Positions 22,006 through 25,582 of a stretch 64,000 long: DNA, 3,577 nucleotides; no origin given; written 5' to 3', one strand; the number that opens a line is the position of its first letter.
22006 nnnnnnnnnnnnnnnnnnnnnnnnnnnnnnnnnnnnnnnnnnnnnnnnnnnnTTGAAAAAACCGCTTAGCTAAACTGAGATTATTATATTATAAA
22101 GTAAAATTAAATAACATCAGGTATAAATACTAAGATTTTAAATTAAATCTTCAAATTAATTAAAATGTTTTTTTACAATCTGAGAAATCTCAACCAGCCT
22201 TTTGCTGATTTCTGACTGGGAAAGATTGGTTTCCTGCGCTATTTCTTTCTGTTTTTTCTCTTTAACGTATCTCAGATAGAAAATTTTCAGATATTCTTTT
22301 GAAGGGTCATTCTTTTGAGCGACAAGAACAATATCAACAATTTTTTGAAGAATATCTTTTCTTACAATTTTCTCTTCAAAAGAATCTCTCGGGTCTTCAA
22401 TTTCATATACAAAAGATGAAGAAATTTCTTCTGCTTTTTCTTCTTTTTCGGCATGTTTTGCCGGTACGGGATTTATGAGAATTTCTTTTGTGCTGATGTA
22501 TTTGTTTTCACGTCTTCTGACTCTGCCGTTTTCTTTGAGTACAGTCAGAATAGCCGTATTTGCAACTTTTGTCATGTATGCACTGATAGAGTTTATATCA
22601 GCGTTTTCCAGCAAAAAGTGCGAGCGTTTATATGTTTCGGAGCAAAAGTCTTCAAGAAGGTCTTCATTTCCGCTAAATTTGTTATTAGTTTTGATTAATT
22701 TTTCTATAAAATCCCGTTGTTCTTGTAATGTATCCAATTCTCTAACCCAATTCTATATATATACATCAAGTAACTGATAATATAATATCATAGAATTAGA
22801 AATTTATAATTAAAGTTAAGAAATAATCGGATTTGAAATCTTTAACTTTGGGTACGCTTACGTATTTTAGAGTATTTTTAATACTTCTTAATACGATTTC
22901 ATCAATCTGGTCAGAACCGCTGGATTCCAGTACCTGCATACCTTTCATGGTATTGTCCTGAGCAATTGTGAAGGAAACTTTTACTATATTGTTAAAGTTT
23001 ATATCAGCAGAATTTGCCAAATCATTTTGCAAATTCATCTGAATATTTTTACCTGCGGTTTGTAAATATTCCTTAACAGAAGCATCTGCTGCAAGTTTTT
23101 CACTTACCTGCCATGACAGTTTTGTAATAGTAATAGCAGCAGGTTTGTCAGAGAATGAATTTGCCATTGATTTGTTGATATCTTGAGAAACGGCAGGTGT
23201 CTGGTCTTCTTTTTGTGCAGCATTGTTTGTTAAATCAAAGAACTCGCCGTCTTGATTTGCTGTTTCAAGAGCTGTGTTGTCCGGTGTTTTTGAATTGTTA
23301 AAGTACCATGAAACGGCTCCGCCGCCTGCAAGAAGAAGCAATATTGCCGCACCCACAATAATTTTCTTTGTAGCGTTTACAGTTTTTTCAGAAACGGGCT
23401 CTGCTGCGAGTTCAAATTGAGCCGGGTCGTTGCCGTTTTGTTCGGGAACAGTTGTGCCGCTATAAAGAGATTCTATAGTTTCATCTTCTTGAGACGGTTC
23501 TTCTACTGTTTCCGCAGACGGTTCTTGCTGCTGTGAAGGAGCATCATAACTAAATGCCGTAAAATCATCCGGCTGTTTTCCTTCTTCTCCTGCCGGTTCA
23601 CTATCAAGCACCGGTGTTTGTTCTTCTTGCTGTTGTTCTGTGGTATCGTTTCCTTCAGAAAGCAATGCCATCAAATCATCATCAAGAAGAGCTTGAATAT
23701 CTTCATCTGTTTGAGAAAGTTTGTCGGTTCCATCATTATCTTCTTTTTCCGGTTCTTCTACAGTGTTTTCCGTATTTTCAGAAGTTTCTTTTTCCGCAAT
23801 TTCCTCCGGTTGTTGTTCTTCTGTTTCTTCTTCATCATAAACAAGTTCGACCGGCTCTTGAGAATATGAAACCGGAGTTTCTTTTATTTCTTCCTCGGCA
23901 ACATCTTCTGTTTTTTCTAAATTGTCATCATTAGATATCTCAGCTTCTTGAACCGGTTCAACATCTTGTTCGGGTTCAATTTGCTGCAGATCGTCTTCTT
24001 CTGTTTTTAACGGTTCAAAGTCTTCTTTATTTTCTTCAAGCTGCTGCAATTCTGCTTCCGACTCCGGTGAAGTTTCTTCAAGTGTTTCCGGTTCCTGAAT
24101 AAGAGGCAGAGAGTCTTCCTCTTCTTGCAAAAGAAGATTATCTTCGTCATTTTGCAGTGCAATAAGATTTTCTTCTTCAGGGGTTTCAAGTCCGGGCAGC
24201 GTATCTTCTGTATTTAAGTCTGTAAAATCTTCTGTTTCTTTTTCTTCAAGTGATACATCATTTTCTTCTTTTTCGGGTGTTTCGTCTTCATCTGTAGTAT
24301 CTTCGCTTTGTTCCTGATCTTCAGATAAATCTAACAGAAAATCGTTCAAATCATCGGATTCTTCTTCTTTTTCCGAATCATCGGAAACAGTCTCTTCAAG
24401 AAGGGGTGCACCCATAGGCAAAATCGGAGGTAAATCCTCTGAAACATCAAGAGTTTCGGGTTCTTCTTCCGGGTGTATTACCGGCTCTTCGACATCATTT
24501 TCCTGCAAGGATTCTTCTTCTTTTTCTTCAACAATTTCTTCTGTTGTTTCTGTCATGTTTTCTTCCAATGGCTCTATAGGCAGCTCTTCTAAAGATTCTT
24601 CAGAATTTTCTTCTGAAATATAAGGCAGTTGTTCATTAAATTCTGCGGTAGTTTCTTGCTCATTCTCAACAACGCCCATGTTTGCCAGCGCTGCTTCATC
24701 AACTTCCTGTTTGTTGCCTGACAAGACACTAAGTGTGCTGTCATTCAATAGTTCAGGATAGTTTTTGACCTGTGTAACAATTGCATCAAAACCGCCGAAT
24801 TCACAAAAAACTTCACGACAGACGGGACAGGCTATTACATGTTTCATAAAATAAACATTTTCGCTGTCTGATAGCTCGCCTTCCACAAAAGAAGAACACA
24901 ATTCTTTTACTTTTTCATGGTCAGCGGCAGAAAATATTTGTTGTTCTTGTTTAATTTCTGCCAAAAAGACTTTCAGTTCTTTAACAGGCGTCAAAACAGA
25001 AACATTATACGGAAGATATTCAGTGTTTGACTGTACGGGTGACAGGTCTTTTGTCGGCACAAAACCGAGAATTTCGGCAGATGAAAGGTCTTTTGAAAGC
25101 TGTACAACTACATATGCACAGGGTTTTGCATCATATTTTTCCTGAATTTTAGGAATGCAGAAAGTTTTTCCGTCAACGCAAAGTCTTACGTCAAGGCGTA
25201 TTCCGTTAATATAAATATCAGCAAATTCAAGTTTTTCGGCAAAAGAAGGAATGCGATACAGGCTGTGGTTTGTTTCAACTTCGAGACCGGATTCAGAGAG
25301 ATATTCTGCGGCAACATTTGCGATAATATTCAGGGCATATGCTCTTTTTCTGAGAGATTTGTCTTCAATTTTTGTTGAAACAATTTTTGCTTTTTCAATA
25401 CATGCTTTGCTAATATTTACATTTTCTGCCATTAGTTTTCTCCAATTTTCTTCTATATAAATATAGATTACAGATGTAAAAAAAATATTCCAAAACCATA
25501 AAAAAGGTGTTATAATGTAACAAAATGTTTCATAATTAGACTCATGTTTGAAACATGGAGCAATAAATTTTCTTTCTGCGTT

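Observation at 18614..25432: Three-gene module: DUF1822-like/zf-HC2 membrane anti-sigma, ECF-like sigma, and a zinc-ribbon STAND ATPase-TPR protein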

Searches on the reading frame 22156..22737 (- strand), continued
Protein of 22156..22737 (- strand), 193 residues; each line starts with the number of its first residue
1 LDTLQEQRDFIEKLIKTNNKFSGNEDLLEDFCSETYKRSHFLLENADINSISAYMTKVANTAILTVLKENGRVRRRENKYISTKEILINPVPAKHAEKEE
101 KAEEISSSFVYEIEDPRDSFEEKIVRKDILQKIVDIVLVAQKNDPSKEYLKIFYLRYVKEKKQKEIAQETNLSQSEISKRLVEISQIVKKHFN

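Call 63: search_protein_families(library=pfam, alignment_id=A2, max_evalue=0.01)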
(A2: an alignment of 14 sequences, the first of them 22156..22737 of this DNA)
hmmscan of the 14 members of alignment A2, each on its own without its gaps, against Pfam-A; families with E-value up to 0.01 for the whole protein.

A. member 1, window:22156-22737:- (193 aa): 2 families
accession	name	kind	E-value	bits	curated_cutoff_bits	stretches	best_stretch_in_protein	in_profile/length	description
PF08281.18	Sigma70_r4_2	-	1.3e-05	25.1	25.7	1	148-181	14-47/54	Sigma-70, region 4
PF04545.22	Sigma70_r4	-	6.6e-05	22.8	24.1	1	151-183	11-43/50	Sigma-70, region 4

B. families by the number of members that match (of 14 scanned): 9 families
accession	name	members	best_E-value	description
PF08281.18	Sigma70_r4_2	14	1.6e-06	Sigma-70, region 4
PF04545.22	Sigma70_r4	14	4.1e-06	Sigma-70, region 4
PF24034.1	DUF7343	6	0.0011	Domain of unknown function (DUF7343)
PF13412.12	HTH_24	4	0.00069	Winged helix-turn-helix DNA-binding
PF13404.12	HTH_AsnC-type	3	0.0041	AsnC-type helix-turn-helix domain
PF12463.13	DUF3689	1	0.0042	Protein of unknown function (DUF3689)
PF10668.15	Phage_terminase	1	0.0058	Phage terminase small subunit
PF04542.20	Sigma70_r2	1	0.0065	Sigma-70 region 2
PF14278.11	TetR_C_8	1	0.0076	Transcriptional regulator C-terminal region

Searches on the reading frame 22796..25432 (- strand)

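Call 3: search_protein_families(library=pfam, proteins=[window:22796-25432:-], max_evalue=1)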
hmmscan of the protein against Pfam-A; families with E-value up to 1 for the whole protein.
window:22796-25432:- (878 aa): 5 families
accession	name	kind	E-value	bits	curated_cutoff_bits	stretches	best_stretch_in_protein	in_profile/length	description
PF13103.11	TonB_2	-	5e-05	23.8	22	1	796-864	7-72/85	TonB C terminal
PF13490.11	zf-HC2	-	0.00048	20.6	22.2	1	174-206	3-35/35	Putative zinc-finger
PF03544.19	TonB_C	-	0.00063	20.6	24.6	1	817-858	18-58/79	Gram-negative bacterial TonB protein C-terminal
PF24110.1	DUF7385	-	0.072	13.2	28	1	175-210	2-37/72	Family of unknown function (DUF7385)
PF06864.17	PAP_PilO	-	0.084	12.1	26.7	1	682-780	163-260/419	Pilin accessory protein (PilO)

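Call 4: search_protein_families(library=ncbifam, proteins=[window:22796-25432:-], max_evalue=1)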
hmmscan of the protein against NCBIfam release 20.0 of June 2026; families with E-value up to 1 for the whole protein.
window:22796-25432:- (878 aa): 5 families
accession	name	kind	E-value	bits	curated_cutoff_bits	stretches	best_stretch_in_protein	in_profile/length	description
NF004285.1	PRK05696.1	equivalog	0.0071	16.2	179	1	682-744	12-65/171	flagellar basal body-associated protein FliL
TIGR01352.1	tonB_Cterm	subfamily_domain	0.016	15.6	27.1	1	817-854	16-53/76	TonB family protein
NF052368.1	antisigmaE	subfamily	0.027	14.3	50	1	174-207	6-39/48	anti-sigma factor family protein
NF005679.0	PRK07475.1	subfamily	0.052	12.9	231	1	227-306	118-197/246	hypothetical protein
NF041528.1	strep_LAETG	domain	0.054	13.3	30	1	691-707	13-29/35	LAETG motif-containing sortase-dependent surface protein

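Call 38: search_protein_families(library=padloc, proteins=[window:22796-25432:-], max_evalue=0.1)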
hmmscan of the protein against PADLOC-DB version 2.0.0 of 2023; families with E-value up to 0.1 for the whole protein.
window:22796-25432:- (878 aa): 1 family
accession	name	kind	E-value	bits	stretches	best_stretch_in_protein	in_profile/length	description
PDLC04258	PDC-M01B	-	0.016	12.6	1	83-233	22-166/280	-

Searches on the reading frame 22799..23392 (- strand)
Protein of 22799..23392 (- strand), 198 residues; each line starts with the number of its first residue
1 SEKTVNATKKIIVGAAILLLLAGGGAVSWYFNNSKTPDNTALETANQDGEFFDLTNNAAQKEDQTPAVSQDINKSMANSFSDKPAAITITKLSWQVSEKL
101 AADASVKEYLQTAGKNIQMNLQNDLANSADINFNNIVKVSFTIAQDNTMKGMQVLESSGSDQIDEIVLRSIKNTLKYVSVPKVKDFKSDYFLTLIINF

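Call 58: search_solved_structures(query=A5, max_evalue=10, show_alignments=1)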
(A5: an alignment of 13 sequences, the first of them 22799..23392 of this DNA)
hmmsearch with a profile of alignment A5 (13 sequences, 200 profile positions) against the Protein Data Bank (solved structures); distinct sequences matched with E-value up to 10: 20.
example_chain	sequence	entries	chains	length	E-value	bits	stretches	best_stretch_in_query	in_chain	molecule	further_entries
5lqx_I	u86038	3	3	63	0.026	17.6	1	107-142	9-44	ATP synthase epsilon subunit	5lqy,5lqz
6i97_D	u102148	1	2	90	0.035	17.1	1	137-172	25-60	Protein TonB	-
6fip_A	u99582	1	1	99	0.041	16.9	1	137-172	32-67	Protein TonB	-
5nlu_A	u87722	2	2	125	0.09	15.8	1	93-155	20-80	single domain llama antibody Nb36 | nanobody Nb36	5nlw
5nm0_A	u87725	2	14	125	0.12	15.4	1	93-154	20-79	Nb36 | Nanobody Nb36 Ser85Cys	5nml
9mj4_Q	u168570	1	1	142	0.15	15.1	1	93-152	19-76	Nanobody 2WVA149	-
5lw8_A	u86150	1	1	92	0.43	13.6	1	137-177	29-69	Protein TonB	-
6sly_A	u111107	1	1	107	0.55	13.2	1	138-177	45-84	Protein TonB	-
5a2f_A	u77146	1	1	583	0.62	13.1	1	3-61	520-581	CD166 ANTIGEN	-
3hjc_A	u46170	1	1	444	0.74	12.8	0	22-89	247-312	Heat shock protein 83-1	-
6obm_B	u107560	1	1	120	1.2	12.2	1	94-153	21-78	VHH antibody V6A7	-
9min_E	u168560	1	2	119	1.2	12.2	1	99-153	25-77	nanobody AD01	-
9o5s_G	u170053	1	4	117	1.2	12.1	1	99-153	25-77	antibody AD01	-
9ytf_D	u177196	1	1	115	1.2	12.1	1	99-153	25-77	AD01-VHH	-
7sqp_B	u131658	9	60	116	1.2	12.1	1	99-153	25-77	VHH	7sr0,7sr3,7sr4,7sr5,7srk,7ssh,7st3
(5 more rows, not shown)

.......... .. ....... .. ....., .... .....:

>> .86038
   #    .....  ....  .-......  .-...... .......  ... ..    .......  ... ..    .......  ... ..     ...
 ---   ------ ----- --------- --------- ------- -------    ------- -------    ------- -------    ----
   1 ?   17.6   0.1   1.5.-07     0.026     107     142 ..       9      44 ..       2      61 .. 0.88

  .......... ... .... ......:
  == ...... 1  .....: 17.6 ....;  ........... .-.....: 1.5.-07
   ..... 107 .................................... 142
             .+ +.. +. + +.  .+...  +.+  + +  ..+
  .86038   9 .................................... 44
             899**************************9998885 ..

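Call 61: search_protein_families(library=pfam, alignment_id=A5, max_evalue=0.01)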
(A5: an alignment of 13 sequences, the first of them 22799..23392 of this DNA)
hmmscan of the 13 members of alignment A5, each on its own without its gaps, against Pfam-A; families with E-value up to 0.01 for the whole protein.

A. member 1, window:22799-23392:- (198 aa): 2 families
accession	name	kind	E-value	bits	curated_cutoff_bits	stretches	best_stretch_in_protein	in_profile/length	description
PF13103.11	TonB_2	-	2.6e-06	27.9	22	1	116-184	7-72/85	TonB C terminal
PF03544.19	TonB_C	-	6.2e-05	23.8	24.6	1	137-179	18-59/79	Gram-negative bacterial TonB protein C-terminal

B. families by the number of members that match (of 13 scanned): 5 families
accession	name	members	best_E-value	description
PF13103.11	TonB_2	13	1.8e-07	TonB C terminal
PF03544.19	TonB_C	13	5.5e-06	Gram-negative bacterial TonB protein C-terminal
PF06864.17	PAP_PilO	1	0.0063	Pilin accessory protein (PilO)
PF14235.11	DUF4337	1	0.0091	Domain of unknown function (DUF4337)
PF20388.3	DUF6683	1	0.0095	Family of unknown function (DUF6683)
